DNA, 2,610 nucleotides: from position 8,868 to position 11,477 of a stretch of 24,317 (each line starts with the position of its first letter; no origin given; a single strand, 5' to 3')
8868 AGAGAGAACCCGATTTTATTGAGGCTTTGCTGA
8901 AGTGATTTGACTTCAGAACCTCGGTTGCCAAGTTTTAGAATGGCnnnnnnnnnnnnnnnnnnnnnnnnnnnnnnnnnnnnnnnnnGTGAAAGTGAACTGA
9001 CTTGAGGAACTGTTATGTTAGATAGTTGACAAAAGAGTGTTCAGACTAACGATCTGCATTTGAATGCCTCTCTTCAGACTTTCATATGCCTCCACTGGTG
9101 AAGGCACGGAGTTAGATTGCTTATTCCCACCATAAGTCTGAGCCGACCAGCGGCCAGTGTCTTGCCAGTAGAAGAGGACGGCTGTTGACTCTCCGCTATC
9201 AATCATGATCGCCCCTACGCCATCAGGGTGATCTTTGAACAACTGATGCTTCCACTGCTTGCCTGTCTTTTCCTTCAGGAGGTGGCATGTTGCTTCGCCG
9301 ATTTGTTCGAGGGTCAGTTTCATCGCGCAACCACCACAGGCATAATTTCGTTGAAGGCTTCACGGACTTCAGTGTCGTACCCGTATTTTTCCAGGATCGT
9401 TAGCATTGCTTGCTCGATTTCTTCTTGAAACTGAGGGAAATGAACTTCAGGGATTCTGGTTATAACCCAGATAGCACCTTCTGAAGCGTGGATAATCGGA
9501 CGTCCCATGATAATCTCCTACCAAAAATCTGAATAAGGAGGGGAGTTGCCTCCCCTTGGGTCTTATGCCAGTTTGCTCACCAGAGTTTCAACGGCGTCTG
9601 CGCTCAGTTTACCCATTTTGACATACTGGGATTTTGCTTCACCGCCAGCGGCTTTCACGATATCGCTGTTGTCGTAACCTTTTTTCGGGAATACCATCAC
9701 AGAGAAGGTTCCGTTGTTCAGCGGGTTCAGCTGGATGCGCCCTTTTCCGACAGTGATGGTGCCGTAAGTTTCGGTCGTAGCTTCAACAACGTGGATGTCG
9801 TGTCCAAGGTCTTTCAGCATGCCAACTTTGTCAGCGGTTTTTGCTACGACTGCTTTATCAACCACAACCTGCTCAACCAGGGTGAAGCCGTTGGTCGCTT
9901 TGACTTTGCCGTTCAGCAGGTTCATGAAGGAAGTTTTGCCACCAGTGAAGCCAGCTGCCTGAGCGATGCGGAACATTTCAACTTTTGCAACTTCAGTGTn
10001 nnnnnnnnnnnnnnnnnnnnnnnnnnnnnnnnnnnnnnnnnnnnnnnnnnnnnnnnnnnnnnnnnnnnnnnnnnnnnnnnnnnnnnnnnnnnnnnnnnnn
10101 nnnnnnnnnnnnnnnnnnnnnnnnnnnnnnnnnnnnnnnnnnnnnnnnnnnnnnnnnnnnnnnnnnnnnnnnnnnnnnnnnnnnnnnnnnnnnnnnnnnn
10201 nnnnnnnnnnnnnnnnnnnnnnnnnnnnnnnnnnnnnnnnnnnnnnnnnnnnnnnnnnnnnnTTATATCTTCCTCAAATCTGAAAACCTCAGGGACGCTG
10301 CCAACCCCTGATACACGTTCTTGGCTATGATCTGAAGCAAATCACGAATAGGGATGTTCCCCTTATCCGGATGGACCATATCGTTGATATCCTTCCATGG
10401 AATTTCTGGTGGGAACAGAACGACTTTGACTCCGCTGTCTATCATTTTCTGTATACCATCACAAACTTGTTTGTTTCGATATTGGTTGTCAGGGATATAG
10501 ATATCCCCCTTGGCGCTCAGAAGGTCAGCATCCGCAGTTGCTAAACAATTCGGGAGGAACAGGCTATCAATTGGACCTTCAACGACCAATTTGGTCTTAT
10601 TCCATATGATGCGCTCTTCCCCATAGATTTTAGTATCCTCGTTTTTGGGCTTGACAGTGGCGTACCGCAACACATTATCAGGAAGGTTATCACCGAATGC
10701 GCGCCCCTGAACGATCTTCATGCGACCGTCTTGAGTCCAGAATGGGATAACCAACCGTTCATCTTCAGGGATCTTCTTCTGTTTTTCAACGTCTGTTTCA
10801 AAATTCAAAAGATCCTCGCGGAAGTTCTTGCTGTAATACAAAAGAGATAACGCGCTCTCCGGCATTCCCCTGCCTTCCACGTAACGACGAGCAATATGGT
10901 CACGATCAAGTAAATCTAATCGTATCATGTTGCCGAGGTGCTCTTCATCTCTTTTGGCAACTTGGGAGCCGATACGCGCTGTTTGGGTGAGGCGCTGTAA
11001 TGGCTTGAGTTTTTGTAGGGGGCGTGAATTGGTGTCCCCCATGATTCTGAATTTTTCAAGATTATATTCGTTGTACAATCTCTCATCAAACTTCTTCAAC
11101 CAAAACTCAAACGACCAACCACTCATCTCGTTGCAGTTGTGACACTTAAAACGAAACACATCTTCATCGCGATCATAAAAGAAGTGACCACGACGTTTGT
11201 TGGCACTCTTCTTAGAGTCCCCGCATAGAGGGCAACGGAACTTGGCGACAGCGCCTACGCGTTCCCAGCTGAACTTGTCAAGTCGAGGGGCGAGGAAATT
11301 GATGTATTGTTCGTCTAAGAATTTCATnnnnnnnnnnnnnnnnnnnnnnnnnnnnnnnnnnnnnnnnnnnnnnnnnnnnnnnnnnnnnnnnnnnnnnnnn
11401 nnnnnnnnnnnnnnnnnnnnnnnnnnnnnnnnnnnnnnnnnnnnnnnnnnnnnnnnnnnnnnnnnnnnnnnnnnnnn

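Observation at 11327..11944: Nuclease-like gene translationally coupled to the primase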

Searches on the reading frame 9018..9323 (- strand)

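Call 83: search_protein_families(library=phrogs, proteins=[window:9018-9323:-], max_evalue=0.001)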
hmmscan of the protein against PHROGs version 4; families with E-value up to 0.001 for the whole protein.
window:9018-9323:- (101 aa): 1 family
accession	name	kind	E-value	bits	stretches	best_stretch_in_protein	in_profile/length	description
phrog_10386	-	unknown function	2.2e-59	199.1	1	1-101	1-101/101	-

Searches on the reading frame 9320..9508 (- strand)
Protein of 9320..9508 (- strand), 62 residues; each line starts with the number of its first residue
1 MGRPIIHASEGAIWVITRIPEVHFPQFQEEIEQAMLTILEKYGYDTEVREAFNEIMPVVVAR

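Call 83: search_protein_families(library=phrogs, proteins=[window:9320-9508:-], max_evalue=0.001)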
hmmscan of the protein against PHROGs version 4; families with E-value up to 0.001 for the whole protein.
window:9320-9508:- (62 aa): 1 family
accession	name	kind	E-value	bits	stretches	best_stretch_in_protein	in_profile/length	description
phrog_3594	-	unknown function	3.5e-34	117.4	1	1-62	1-62/62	-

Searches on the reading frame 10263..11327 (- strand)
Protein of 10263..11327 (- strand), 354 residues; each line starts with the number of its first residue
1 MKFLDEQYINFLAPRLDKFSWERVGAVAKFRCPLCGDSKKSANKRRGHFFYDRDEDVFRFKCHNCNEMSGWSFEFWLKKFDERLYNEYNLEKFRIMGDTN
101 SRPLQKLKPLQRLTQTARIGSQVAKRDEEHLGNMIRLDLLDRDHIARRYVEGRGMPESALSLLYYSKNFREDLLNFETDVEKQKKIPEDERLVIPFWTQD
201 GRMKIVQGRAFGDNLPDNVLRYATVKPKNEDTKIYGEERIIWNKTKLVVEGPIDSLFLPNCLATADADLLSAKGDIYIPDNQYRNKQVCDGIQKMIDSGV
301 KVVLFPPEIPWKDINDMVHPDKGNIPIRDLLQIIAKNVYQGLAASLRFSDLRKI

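Call 3: search_protein_families(library=pfam, proteins=[window:10263-11327:-], max_evalue=1)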
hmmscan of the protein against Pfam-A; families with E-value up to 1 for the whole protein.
window:10263-11327:- (354 aa): 5 families
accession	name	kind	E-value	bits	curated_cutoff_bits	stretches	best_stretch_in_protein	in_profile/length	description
PF14354.12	Lar_restr_allev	-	0.086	13.5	28.6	1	32-86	6-46/58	Restriction alleviation protein Lar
PF24440.1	DUF7559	-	0.12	13.1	27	0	27-39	33-45/52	Family of unknown function (DUF7559)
PF14353.12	CpXC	-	0.15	12.5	25.4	0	54-91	32-69/121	CpXC protein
PF24042.1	DUF7351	-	0.23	11.7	31.2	1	15-74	52-109/177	Domain of unknown function (DUF7351)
PF12760.12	Zn_ribbon_IS1595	-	0.7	10.3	25.4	0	29-66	18-44/46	Transposase zinc-ribbon domain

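Call 4: search_protein_families(library=phrogs, proteins=[window:10263-11327:-], max_evalue=0.01)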
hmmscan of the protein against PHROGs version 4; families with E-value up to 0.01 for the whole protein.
window:10263-11327:- (354 aa): 4 families
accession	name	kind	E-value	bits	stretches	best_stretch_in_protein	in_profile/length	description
phrog_47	-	DNA, RNA and nucleotide metabolism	4.4e-77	261.5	1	4-354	26-352/947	DNA primase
phrog_451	-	unknown function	2.4e-43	149.8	1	3-352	132-459/461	-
phrog_21887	-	DNA, RNA and nucleotide metabolism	1.2e-39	136.4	1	230-354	5-131/131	DNA primase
phrog_19847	-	DNA, RNA and nucleotide metabolism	0.00039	20.7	1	30-82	28-76/346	DNA primase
